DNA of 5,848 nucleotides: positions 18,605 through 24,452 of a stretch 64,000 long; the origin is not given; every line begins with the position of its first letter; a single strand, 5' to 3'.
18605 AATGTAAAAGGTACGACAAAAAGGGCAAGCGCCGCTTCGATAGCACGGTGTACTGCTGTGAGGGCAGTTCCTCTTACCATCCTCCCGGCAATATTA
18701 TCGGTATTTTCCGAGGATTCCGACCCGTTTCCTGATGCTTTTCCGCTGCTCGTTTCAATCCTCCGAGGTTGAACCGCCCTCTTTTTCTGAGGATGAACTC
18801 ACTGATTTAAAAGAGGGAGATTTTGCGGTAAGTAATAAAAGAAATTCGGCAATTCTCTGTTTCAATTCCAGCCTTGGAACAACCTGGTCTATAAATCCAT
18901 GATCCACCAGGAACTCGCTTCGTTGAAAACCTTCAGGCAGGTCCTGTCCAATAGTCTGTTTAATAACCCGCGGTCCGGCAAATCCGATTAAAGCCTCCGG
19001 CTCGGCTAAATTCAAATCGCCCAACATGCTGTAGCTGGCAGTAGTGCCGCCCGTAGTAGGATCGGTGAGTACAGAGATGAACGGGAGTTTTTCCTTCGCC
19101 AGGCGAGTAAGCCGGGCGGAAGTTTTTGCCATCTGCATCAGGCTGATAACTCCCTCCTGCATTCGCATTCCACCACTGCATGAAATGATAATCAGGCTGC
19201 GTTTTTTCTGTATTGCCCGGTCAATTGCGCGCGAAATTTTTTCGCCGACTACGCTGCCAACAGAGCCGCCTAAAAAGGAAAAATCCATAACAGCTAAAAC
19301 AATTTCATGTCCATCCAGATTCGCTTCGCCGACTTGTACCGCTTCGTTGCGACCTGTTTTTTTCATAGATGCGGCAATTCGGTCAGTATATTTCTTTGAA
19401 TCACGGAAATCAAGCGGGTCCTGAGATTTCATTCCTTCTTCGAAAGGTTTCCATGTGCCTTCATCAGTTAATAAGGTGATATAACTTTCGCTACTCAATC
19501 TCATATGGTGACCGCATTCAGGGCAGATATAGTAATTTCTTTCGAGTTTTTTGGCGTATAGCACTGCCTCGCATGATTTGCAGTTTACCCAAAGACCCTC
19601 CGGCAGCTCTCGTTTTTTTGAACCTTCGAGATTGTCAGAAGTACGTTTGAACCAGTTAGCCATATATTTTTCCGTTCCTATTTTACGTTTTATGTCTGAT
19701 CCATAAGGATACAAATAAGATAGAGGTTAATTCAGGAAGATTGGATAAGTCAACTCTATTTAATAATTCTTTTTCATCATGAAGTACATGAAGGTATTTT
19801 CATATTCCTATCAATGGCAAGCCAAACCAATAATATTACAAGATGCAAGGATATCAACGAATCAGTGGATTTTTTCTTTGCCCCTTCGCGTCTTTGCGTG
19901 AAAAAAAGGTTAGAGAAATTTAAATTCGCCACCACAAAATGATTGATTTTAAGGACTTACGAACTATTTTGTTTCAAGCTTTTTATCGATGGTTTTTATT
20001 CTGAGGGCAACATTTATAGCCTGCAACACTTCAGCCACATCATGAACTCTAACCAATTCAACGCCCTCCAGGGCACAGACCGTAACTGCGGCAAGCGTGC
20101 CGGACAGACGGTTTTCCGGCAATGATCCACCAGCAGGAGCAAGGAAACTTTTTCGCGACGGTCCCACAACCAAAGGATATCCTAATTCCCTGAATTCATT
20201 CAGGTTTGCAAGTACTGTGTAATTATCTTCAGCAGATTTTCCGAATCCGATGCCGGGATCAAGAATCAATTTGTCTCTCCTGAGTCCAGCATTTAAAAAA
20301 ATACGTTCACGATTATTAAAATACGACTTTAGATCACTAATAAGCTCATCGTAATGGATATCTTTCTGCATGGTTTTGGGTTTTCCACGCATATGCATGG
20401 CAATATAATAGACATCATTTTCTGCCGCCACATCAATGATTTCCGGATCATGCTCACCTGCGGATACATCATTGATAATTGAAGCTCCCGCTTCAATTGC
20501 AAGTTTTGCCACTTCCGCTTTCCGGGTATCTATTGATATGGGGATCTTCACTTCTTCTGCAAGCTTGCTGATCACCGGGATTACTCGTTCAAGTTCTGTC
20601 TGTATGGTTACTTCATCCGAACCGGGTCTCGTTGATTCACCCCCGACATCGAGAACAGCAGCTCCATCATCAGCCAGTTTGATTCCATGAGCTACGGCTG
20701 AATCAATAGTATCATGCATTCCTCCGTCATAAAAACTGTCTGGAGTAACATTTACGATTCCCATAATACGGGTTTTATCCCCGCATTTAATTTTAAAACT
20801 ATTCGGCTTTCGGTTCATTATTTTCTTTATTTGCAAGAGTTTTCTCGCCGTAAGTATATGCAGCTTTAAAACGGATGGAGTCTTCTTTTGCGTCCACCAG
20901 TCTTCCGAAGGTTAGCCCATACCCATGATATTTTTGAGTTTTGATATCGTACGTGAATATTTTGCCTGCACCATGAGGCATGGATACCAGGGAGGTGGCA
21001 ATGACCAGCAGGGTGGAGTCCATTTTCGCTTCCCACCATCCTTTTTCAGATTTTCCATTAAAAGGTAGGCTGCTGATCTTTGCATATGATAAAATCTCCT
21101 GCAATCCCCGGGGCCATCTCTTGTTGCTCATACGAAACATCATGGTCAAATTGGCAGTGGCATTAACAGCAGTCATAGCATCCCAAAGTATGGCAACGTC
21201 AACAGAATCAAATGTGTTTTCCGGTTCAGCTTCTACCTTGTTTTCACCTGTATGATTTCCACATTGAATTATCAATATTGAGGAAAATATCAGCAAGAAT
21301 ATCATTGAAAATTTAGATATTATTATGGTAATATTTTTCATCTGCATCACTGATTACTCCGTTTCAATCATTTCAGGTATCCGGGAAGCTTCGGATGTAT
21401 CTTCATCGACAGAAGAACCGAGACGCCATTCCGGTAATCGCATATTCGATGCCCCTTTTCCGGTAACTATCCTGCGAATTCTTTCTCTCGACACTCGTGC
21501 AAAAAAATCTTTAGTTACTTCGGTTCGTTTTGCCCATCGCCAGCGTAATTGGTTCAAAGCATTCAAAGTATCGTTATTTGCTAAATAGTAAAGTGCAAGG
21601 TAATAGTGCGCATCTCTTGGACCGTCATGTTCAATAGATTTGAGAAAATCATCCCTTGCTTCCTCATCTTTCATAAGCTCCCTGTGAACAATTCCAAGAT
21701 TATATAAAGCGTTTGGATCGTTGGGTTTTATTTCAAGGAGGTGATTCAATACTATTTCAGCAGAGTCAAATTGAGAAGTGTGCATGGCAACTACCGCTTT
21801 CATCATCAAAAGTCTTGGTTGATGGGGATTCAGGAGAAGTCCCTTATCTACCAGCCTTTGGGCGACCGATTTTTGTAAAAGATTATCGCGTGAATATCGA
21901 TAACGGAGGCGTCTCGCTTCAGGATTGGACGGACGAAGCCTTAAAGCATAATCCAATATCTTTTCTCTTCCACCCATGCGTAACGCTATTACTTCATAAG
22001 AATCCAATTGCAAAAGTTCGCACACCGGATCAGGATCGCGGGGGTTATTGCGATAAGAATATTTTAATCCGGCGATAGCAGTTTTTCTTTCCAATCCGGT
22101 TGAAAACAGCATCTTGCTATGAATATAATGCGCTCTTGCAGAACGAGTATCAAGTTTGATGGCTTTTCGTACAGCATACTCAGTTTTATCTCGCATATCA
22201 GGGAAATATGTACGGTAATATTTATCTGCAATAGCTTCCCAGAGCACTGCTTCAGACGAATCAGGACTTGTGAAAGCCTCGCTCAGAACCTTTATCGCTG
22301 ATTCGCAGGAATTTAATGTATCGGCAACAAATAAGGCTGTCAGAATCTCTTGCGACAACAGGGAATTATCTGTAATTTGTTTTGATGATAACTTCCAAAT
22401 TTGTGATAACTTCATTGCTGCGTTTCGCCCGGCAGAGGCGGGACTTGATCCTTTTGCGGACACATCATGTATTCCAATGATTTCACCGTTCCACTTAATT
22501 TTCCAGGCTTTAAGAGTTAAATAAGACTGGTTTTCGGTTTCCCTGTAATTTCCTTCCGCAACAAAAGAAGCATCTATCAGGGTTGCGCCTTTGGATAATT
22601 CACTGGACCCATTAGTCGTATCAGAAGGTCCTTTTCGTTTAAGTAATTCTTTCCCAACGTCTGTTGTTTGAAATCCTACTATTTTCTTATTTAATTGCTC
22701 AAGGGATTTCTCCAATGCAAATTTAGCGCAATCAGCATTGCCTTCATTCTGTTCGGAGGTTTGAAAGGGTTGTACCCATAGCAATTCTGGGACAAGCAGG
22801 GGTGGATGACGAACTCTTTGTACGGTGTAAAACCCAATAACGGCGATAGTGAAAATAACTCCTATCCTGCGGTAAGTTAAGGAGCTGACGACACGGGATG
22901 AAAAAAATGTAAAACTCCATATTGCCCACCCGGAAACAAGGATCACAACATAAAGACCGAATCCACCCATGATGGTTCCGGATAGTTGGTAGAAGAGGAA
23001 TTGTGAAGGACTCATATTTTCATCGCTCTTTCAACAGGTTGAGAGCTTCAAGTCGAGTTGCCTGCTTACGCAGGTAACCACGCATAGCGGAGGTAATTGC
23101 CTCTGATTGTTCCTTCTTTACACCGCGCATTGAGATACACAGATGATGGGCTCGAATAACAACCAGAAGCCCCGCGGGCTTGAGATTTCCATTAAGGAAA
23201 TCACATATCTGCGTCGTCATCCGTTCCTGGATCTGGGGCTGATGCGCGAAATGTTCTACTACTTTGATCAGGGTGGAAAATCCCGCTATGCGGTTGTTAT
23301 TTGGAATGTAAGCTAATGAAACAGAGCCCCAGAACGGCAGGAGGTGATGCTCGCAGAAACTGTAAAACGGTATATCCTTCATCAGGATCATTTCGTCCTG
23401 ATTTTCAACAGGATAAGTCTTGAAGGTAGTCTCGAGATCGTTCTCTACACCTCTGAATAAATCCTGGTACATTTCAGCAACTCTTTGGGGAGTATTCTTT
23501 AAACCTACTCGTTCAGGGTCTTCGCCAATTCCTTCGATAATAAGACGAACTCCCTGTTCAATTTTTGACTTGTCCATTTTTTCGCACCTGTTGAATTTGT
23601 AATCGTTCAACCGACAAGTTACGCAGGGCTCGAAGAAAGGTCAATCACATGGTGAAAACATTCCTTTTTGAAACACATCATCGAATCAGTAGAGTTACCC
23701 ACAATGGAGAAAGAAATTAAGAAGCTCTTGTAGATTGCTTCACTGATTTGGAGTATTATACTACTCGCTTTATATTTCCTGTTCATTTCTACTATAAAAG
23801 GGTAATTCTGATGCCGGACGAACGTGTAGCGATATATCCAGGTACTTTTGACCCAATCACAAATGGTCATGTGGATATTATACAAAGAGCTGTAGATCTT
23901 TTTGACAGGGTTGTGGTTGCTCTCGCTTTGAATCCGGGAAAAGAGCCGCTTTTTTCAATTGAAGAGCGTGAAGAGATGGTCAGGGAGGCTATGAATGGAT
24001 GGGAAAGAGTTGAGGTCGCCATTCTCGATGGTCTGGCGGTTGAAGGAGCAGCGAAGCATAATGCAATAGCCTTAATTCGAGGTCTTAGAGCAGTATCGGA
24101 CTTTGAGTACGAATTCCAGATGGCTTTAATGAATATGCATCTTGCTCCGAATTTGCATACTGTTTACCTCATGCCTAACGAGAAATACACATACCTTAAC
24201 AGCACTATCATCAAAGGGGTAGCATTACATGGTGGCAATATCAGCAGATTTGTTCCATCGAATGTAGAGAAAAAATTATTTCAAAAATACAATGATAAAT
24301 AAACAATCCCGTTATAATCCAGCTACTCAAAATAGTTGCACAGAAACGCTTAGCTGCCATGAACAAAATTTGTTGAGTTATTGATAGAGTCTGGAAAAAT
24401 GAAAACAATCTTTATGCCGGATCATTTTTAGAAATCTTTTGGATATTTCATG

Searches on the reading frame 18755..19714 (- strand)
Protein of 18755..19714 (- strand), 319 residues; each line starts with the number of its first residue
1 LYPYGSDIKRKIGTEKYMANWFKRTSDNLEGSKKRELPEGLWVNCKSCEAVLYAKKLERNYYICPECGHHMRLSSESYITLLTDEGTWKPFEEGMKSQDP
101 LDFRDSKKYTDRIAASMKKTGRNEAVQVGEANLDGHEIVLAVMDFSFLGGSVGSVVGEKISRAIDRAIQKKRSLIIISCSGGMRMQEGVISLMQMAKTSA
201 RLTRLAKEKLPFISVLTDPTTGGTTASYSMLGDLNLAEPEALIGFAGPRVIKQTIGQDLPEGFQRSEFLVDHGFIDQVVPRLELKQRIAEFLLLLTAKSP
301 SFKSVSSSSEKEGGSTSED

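Call 13: search_protein_families(library=ncbifam, proteins=[window:18755-19714:-], max_evalue=0.000001)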
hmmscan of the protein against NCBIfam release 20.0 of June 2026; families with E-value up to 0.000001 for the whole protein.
window:18755-19714:- (319 aa): 4 families
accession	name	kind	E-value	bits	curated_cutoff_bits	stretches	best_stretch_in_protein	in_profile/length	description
TIGR00515.1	accD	equivalog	2.3e-121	404.6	317.45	1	19-298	4-282/285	acetyl-CoA carboxylase, carboxyltransferase subunit beta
TIGR03133.1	malonate_beta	equivalog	4.2e-17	62.3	278.15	1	125-258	48-186/274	biotin-independent malonate decarboxylase subunit beta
NF005530.0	PRK07189.1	equivalog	3.5e-15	55.9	228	1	125-258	58-196/303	biotin-independent malonate decarboxylase subunit beta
TIGR01117.1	mmdA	subfamily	4.6e-14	52.1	998.8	1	119-258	65-203/512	methylmalonyl-CoA decarboxylase subunit alpha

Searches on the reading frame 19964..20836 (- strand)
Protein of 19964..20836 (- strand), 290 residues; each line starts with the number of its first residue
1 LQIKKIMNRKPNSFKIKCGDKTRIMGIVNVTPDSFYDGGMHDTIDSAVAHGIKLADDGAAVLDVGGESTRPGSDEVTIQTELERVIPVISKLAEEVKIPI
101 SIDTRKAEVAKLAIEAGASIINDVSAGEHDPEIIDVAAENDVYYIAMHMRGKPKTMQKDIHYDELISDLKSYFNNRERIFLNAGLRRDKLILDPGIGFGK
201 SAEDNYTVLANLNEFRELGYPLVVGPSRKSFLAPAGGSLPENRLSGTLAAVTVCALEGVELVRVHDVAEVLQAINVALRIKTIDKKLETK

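Call 13: search_protein_families(library=ncbifam, proteins=[window:19964-20836:-], max_evalue=0.000001)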
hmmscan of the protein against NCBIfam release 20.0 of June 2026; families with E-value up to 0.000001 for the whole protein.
window:19964-20836:- (290 aa): 6 families
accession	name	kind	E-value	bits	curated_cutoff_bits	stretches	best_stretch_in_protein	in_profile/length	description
TIGR01496.1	DHPS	equivalog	5.9e-94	314.5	162.6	1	24-277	2-255/258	dihydropteroate synthase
NF008625.0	PRK11613.1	equivalog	1.1e-82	277.3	455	1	22-277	15-269/282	dihydropteroate synthase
NF033502.0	Sul4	exception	6e-63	213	600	1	19-273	2-268/277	sulfonamide-resistant dihydropteroate synthase Sul4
NF000296.1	Sul3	exception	1.6e-42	146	475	1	23-276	3-258/263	sulfonamide-resistant dihydropteroate synthase Sul3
NF000295.1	Sul2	exception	5.9e-36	124.6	575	1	24-277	7-261/271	sulfonamide-resistant dihydropteroate synthase Sul2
NF000294.1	Sul1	exception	1.3e-29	103.8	600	1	24-277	3-259/278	sulfonamide-resistant dihydropteroate synthase Sul1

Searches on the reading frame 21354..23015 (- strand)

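Call 13: search_protein_families(library=ncbifam, proteins=[window:21354-23015:-], max_evalue=0.000001)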
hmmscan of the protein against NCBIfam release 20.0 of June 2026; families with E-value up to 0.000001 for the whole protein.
window:21354-23015:- (553 aa): 2 families
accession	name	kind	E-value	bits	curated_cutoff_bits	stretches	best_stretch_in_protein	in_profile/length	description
NF040959.1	MamA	equivalog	4.7e-10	39.2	200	1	358-488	64-194/204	magnetosome protein MamA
TIGR02917.1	PEP_TPR_lipo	equivalog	1.5e-07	29.7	312.2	1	351-488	179-316/899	XrtA/PEP-CTERM system TPR-repeat protein PrsT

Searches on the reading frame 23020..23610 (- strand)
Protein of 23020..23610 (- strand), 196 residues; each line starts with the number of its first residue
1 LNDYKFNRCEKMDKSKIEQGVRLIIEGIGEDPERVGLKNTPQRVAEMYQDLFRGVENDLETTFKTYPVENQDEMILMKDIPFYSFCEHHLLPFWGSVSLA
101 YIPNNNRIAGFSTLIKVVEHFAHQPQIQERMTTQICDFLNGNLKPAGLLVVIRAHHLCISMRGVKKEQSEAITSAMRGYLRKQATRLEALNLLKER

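Call 14: search_protein_families(library=ncbifam, proteins=[window:23020-23610:-], max_evalue=0.000001)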
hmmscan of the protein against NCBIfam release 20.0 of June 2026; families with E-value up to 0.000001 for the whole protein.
window:23020-23610:- (196 aa): 4 families
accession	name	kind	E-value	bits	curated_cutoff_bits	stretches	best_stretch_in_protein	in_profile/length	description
NF006826.0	PRK09347.1-3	subfamily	1.2e-70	236.8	162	1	10-195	2-188/189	GTP cyclohydrolase I FolE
TIGR00063.1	folE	equivalog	3.2e-59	199.5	181.6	1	17-194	1-179/180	GTP cyclohydrolase I FolE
NF006825.1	PRK09347.1-2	subfamily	4.5e-58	195.7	174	1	18-192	2-177/179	GTP cyclohydrolase I FolE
NF006824.0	PRK09347.1-1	equivalog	2.3e-42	144.9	202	1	11-194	32-217/219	GTP cyclohydrolase I FolE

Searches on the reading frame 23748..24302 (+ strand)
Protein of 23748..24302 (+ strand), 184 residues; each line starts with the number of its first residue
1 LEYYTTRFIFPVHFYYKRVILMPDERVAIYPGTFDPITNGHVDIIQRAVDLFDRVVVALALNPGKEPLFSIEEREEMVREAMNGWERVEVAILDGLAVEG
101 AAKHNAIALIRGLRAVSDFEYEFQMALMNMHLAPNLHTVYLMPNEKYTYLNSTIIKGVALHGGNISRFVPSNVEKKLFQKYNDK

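Call 14: search_protein_families(library=ncbifam, proteins=[window:23748-24302:+], max_evalue=0.000001)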
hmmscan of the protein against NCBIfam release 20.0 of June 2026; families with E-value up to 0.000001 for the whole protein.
window:23748-24302:+ (184 aa): 3 families
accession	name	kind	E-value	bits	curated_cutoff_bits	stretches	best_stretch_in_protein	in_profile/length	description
TIGR01510.1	coaD_prev_kdtB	equivalog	2.9e-56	189.8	103.3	1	27-180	1-154/155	pantetheine-phosphate adenylyltransferase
TIGR00125.1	cyt_tran_rel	domain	1.7e-14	53.7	27.7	1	27-81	1-59/65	adenylyltransferase/cytidyltransferase family protein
TIGR00482.1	TIGR00482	equivalog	4.9e-07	30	112.45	0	29-91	1-68/194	nicotinate (nicotinamide) nucleotide adenylyltransferase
